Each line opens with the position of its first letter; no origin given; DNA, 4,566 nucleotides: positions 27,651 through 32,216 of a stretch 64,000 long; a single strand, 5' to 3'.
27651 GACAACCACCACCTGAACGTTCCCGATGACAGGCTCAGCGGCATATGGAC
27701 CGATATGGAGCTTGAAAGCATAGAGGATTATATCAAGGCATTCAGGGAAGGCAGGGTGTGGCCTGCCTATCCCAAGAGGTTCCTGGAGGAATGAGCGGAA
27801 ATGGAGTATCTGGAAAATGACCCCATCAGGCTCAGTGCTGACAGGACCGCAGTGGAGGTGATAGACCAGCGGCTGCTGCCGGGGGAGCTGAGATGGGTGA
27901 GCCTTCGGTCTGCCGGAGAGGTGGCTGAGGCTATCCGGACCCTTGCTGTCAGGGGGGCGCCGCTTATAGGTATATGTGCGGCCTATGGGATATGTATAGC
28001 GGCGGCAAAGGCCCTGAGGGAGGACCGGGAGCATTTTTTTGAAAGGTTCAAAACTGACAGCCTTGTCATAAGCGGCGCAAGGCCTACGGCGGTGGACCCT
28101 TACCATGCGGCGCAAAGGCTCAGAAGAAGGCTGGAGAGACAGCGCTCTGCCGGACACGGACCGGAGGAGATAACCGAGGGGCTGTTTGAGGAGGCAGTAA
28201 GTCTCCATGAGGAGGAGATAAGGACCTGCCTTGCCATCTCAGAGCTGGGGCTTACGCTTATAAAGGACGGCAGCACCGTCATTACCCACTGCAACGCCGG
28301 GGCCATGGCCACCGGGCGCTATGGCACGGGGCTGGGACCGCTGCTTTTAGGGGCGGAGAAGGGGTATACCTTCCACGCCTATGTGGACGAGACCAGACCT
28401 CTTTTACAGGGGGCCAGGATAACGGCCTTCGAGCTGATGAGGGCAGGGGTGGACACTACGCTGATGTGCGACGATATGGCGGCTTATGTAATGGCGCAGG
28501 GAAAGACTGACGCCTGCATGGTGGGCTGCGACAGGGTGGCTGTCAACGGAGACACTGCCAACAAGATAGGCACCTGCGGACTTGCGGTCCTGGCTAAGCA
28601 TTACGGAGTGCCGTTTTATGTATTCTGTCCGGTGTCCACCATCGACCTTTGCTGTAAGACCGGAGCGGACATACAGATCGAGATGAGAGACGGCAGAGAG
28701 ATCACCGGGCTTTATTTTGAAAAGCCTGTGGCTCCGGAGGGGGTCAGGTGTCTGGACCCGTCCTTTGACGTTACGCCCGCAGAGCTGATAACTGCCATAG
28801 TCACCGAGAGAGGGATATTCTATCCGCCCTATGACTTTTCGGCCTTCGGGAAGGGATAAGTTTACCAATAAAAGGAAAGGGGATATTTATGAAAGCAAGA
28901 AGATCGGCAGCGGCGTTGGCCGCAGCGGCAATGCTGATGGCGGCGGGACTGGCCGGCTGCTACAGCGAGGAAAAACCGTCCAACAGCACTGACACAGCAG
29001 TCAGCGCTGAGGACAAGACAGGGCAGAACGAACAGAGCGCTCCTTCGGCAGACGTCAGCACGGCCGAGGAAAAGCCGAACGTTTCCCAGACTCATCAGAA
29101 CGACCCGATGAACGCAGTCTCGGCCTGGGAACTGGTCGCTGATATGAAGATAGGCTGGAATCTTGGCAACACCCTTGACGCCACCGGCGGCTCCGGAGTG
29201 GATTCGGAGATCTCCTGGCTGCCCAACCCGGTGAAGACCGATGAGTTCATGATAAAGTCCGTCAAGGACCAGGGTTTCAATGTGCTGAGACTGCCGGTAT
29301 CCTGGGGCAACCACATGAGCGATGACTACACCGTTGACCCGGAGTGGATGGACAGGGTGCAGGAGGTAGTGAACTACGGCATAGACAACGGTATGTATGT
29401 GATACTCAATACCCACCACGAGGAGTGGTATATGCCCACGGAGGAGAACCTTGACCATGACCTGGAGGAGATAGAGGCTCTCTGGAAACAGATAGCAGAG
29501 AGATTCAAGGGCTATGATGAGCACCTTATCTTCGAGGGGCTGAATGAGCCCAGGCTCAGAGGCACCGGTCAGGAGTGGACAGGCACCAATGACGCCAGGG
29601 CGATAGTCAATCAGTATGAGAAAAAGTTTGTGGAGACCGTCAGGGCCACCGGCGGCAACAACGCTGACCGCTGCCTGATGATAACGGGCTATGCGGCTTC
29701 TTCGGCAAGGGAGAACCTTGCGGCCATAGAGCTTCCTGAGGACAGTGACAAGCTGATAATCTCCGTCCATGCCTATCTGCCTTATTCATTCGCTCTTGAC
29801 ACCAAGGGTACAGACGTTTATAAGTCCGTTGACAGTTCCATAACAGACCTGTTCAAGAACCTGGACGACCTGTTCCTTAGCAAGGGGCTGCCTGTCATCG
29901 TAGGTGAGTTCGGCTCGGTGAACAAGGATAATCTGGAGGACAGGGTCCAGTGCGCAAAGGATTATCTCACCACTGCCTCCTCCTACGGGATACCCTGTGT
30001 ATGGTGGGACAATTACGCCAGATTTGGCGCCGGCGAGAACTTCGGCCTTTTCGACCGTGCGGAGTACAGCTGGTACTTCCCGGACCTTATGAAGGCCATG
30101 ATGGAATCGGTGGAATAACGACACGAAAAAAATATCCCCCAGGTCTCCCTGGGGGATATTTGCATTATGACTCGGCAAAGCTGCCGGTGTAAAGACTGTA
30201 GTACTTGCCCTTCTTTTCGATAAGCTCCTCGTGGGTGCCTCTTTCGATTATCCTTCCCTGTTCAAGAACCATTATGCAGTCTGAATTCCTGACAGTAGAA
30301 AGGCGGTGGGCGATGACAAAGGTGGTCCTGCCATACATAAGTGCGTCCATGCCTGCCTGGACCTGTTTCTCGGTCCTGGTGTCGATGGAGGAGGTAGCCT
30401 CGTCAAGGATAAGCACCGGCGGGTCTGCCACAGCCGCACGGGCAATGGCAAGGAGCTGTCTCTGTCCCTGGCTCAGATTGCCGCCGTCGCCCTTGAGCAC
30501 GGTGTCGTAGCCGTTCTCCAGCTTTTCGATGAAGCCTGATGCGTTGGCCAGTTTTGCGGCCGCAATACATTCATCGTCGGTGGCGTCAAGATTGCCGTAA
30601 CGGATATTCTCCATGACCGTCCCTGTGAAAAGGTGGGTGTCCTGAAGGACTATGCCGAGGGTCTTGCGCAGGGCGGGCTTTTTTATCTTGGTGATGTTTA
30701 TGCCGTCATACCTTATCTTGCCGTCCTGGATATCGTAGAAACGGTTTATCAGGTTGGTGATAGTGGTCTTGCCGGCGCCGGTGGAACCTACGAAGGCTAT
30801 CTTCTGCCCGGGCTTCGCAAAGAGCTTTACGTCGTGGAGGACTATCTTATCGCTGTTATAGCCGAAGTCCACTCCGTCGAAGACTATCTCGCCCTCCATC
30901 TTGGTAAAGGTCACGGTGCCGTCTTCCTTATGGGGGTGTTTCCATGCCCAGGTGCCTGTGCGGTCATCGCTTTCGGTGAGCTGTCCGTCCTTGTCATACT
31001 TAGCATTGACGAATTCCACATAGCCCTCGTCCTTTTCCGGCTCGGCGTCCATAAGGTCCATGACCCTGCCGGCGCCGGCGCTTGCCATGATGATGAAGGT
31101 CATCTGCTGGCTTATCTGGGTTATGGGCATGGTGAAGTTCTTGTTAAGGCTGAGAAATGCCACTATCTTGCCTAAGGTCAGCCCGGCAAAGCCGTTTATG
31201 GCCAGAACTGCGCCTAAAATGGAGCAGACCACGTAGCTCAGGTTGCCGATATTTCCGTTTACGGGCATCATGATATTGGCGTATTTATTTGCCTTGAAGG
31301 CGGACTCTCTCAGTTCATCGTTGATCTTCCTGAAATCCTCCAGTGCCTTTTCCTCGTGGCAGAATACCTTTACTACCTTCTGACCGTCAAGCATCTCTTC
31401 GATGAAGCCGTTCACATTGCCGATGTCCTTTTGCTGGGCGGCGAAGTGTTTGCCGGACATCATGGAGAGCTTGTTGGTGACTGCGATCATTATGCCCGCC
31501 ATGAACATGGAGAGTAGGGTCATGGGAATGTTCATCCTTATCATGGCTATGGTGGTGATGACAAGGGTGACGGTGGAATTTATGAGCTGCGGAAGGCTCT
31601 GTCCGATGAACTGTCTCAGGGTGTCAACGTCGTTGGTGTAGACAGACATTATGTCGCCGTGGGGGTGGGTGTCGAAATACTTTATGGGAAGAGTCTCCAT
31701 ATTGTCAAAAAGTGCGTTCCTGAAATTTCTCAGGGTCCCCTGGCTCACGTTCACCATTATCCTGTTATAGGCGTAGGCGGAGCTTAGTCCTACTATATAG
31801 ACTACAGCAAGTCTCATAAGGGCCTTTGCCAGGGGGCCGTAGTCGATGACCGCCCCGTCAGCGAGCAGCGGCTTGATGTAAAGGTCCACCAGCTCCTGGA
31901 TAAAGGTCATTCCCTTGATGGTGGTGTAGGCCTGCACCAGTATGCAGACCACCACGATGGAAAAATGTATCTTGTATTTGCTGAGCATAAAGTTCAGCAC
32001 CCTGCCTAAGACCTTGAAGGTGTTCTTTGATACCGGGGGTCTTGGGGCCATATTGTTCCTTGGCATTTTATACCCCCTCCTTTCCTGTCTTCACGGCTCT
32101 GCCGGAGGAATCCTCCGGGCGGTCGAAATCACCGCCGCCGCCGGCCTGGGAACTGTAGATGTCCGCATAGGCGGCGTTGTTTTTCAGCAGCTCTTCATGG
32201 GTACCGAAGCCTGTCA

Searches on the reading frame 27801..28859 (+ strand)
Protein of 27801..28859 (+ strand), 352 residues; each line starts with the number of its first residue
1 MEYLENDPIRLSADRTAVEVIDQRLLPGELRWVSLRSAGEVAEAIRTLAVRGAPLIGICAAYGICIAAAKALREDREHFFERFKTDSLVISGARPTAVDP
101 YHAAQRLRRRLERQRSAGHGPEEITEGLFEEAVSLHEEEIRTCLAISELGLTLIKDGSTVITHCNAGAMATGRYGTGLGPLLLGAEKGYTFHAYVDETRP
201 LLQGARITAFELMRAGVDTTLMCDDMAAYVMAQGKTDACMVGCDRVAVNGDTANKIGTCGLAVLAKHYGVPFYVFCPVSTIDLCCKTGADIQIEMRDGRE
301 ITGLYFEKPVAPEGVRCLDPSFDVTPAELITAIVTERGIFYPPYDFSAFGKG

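Call 71: search_protein_families(library=pfam, proteins=[window:27801-28859:+], max_evalue=0.00001)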
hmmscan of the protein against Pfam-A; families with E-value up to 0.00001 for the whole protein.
window:27801-28859:+ (352 aa): 1 family
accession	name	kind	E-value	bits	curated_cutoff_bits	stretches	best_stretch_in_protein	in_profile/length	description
PF01008.23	IF-2B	-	6.5e-68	229.4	22.4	1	50-342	2-280/280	Initiation factor 2 subunit family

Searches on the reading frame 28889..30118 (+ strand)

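Call 71: search_protein_families(library=pfam, proteins=[window:28889-30118:+], max_evalue=0.00001)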
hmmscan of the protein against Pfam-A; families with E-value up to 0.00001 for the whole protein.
window:28889-30118:+ (409 aa): 1 family
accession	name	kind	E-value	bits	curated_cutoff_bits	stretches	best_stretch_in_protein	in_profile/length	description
PF00150.24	Cellulase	-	2.8e-72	243.9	23.5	1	106-376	13-269/272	Cellulase (glycosyl hydrolase family 5)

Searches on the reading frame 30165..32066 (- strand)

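Call 71: search_protein_families(library=pfam, proteins=[window:30165-32066:-], max_evalue=0.00001)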
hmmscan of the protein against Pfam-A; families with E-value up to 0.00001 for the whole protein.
window:30165-32066:- (633 aa): 2 families
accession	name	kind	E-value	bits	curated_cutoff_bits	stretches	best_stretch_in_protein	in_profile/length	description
PF00664.28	ABC_membrane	-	1.3e-44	153.4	28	1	37-314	3-273/274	ABC transporter transmembrane region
PF00005.33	ABC_tran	-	2.4e-29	103.1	25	1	410-559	1-137/137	ABC transporter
